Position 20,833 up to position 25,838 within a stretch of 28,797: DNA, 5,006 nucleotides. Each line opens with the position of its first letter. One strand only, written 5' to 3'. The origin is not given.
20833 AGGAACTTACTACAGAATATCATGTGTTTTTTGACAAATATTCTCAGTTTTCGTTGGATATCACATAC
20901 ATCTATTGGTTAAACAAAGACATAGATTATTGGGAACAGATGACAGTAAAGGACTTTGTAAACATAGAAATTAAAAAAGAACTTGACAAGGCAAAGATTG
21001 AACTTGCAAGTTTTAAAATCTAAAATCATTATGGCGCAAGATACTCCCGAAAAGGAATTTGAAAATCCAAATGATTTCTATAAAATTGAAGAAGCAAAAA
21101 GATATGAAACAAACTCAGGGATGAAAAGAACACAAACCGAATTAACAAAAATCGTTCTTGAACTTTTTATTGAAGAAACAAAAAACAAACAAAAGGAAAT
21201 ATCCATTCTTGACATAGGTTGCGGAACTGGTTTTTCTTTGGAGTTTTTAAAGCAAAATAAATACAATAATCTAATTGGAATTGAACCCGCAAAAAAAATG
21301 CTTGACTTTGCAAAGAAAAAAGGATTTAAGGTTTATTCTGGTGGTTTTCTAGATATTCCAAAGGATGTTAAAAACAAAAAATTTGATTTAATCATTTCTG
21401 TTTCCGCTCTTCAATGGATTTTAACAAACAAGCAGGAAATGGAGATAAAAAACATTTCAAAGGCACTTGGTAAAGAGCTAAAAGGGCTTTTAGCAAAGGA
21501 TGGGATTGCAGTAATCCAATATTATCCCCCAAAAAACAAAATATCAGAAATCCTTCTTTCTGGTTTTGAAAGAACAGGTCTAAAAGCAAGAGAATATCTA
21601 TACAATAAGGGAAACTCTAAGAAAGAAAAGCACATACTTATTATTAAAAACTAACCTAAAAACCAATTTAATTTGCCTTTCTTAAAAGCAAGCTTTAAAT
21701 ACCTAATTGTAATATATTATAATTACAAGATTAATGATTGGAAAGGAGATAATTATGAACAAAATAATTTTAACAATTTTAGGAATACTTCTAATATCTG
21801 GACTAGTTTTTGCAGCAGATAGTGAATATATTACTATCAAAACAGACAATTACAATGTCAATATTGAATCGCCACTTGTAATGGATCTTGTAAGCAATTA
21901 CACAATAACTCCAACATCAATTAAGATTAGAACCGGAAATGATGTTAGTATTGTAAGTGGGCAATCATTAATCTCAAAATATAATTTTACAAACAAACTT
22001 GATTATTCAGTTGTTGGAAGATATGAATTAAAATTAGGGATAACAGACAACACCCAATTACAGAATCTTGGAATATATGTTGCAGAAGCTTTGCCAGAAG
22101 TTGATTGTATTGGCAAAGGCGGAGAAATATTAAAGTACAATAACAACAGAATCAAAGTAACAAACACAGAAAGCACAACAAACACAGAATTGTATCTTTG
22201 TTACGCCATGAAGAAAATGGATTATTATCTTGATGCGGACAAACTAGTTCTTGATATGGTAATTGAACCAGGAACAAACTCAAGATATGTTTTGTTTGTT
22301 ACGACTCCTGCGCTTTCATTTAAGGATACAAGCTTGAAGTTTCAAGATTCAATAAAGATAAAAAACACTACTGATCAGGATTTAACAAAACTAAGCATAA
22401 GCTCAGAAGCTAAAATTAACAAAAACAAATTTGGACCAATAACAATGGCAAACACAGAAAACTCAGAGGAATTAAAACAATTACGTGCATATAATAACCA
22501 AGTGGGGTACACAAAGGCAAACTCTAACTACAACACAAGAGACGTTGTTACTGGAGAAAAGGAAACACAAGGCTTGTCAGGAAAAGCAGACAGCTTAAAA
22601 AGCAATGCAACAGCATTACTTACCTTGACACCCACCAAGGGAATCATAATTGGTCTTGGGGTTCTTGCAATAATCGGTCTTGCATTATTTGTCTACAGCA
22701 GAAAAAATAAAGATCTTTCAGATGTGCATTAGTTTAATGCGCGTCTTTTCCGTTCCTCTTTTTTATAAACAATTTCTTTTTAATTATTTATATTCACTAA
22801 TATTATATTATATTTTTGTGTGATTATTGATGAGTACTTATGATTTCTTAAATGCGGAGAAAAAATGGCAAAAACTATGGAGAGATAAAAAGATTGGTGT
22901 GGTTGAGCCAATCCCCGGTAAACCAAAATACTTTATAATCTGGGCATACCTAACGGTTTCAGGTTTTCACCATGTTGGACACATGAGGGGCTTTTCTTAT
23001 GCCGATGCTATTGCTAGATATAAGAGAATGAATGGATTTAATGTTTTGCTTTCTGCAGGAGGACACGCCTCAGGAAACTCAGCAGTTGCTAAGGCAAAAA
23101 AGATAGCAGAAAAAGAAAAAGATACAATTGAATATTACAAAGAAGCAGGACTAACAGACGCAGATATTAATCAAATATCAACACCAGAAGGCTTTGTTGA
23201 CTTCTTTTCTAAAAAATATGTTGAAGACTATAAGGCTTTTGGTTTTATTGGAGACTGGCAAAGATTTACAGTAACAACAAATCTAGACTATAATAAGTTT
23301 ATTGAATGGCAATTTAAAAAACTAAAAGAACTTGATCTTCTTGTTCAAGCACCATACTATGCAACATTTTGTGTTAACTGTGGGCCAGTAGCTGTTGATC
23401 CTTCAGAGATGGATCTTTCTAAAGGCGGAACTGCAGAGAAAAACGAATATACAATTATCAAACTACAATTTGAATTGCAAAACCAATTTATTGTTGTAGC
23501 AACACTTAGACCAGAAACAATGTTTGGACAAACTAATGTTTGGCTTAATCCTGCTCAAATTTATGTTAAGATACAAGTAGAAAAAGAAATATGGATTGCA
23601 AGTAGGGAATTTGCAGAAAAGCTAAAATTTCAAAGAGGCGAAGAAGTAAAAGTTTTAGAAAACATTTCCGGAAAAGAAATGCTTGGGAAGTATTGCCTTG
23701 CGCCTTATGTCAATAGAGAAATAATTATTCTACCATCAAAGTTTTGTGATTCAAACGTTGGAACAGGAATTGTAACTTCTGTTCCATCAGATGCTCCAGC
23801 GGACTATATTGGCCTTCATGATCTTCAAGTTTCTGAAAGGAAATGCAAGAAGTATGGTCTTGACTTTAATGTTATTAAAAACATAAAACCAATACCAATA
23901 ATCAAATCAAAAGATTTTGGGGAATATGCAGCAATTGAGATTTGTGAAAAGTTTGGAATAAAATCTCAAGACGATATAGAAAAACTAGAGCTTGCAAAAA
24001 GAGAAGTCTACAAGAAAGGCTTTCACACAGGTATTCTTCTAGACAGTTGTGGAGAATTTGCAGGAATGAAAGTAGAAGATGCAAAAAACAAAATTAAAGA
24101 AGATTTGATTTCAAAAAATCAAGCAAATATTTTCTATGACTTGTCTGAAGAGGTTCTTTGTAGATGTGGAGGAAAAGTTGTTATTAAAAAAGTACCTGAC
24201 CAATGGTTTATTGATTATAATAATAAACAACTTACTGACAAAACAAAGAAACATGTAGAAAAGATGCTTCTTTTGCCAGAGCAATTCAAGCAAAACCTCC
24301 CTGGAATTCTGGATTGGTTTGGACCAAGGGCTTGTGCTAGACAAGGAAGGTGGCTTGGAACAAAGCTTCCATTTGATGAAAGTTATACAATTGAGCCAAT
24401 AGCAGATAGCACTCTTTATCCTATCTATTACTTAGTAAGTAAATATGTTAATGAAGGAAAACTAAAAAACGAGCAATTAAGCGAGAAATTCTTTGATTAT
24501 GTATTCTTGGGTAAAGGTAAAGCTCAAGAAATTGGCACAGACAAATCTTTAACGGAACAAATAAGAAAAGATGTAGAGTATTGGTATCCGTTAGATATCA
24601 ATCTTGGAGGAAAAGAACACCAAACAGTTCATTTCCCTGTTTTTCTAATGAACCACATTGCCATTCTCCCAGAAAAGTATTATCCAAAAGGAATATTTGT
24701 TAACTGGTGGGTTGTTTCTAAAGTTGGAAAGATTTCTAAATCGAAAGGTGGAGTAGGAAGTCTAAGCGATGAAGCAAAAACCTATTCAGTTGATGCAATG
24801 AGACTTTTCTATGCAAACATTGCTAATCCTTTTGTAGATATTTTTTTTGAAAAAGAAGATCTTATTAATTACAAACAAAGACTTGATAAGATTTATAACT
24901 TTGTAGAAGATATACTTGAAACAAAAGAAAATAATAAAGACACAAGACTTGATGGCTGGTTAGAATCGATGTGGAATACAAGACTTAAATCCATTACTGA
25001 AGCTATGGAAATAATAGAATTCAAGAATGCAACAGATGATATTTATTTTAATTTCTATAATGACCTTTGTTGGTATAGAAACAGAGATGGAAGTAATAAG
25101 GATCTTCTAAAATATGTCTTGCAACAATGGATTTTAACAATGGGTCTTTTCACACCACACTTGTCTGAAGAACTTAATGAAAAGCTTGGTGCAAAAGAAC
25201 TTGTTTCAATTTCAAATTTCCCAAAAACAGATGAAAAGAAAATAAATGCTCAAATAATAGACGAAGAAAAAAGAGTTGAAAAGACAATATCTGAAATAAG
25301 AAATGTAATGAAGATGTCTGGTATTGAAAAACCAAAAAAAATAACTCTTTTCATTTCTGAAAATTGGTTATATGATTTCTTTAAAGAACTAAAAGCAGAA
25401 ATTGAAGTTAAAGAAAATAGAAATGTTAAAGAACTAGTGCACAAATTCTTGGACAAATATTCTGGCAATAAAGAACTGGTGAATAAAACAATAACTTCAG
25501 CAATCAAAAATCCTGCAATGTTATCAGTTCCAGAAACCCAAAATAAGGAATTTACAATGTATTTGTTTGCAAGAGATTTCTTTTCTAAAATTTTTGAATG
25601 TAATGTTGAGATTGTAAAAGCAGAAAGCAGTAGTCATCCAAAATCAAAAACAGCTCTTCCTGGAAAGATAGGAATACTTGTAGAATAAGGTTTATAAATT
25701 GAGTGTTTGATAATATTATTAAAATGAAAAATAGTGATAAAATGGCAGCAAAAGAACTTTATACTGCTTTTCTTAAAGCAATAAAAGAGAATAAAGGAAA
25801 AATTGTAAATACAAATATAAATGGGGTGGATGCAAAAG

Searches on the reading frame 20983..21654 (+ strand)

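Call 23: search_protein_families(library=pfam, proteins=[window:20983-21654:+], max_evalue=0.001)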
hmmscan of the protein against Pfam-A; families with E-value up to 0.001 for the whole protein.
window:20983-21654:+ (223 aa): 7 families
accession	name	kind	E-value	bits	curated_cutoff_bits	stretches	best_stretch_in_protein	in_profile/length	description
PF13847.12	Methyltransf_31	-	1.9e-11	44.3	27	1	70-182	2-113/145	Methyltransferase domain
PF08241.18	Methyltransf_11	-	2.5e-11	44.5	21.2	1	76-177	1-94/95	Methyltransferase domain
PF13649.12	Methyltransf_25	-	2.7e-11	44.4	27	1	75-162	1-93/97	Methyltransferase domain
PF13489.12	Methyltransf_23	-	6.8e-09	36.1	27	1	50-180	5-118/164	Methyltransferase domain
PF08242.18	Methyltransf_12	-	1.7e-08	35.5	30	1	76-162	1-92/98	Methyltransferase domain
PF07021.18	MetW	-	5.3e-06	26.6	21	1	74-146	16-88/193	Methionine biosynthesis protein MetW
PF03291.22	mRNA_G-N7_MeTrfase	-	0.0001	21.9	26.6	1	47-111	37-101/315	mRNA (guanine-N(7))-methyltransferase domain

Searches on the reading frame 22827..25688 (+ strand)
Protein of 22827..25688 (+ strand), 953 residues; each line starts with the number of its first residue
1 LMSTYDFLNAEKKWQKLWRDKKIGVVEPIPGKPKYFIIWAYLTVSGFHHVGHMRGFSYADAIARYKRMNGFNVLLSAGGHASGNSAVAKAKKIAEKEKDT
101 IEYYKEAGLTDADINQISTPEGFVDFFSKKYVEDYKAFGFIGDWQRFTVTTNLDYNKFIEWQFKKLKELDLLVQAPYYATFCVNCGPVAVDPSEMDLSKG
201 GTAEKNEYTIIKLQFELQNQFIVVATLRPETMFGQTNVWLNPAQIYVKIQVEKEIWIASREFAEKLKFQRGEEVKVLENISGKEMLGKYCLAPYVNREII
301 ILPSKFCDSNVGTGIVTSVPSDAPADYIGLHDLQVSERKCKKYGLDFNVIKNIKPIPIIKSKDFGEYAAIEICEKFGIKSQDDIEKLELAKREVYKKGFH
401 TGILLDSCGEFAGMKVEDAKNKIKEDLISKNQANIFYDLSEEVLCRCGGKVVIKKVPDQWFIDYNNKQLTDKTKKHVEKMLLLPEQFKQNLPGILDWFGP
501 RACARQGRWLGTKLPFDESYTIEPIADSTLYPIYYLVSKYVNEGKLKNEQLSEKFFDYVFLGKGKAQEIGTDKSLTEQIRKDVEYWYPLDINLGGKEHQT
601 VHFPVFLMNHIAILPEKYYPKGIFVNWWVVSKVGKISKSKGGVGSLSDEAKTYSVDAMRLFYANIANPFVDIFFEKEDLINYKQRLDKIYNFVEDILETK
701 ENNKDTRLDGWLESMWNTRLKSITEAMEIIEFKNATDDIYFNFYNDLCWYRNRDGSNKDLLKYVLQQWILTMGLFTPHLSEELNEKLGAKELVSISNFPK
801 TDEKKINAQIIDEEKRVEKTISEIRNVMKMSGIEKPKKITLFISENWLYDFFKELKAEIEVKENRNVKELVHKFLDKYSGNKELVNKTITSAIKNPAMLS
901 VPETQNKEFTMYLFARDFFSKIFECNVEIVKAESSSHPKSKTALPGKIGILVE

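Call 23: search_protein_families(library=pfam, proteins=[window:22827-25688:+], max_evalue=0.001)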
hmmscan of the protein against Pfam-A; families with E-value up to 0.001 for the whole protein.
window:22827-25688:+ (953 aa): 5 families
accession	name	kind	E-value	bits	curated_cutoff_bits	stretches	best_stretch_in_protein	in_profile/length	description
PF00133.28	tRNA-synt_1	-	1.3e-20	74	22.7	1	30-664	20-404/414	tRNA synthetases class I (I, L, M and V)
PF08264.19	Anticodon_1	-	1.6e-18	67.4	25.1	1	709-835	1-143/148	Anticodon-binding domain of tRNA ligase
PF09334.17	tRNA-synt_1g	-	2.4e-12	46.8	20.1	2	40-107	6-73/391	tRNA synthetases class I (M)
PF13603.12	tRNA-synt_1_2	-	1.6e-08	34.7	25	1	212-327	11-126/185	Leucyl-tRNA synthetase, editing domain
PF01921.24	tRNA-synt_1f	-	0.00019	20.9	27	0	594-694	240-340/360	tRNA synthetases class I (K)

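Call 51: find_homologous_proteins(query=window:22827-25688:+, max_evalue=1e-50)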
Query window:22827-25688:+ (953 aa): 2581 proteins with E <= 1e-50 among 8000 candidates; the best 120 are listed.
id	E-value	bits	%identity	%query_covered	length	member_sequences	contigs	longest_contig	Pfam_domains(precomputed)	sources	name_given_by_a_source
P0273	0.0e+0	2190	100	100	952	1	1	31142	PF09334.18,PF08264.20,PF13603.13,PF00133.29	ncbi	-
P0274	0.0e+0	1891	85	100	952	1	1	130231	PF09334.18,PF08264.20,PF13603.13,PF00133.29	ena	-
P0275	0.0e+0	1865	83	100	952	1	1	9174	PF09334.18,PF08264.20,PF13603.13,PF00133.29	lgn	-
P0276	0.0e+0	1865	84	100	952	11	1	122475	PF09334.18,PF08264.20,PF13603.13,PF00133.29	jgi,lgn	-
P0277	0.0e+0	1863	83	100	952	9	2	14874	PF09334.18,PF08264.20,PF13603.13,PF00133.29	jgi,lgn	jgi:leucyl-tRNA synthetase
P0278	0.0e+0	1814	82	100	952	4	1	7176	PF09334.18,PF08264.20,PF13603.13,PF00133.29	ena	-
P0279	0.0e+0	1809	81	100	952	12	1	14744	PF09334.18,PF08264.20,PF13603.13,PF00133.29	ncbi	-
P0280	0.0e+0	1793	81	100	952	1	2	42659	PF09334.18,PF08264.20,PF01921.25,PF00133.29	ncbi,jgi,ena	ncbi:MAG: leucine--tRNA ligase [archaeon]|jgi:leucyl-tRNA synthetase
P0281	0.0e+0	1747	77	100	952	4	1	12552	PF09334.18,PF08264.20,PF13603.13,PF00133.29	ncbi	-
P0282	0.0e+0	1746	78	100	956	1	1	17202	PF09334.18,PF08264.20,PF13603.13,PF00133.29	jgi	-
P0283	0.0e+0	1519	69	100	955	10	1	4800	PF09334.18,PF08264.20,PF13603.13,PF00133.29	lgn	-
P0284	0.0e+0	1517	69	100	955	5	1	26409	PF09334.18,PF08264.20,PF13603.13,PF00133.29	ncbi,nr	ncbi:MAG: leucine--tRNA ligase [Candidatus ainarchaeum sp.]|nr:leucine--tRNA ligase [Candidatus aina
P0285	0.0e+0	1459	82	80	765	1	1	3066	PF09334.18,PF08264.20,PF13603.13,PF00133.29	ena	-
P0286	0.0e+0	1396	64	100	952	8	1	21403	PF09334.18,PF08264.20,PF00133.29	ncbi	-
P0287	0.0e+0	1386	62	99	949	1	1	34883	PF09334.18,PF08264.20,PF13603.13,PF00133.29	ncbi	-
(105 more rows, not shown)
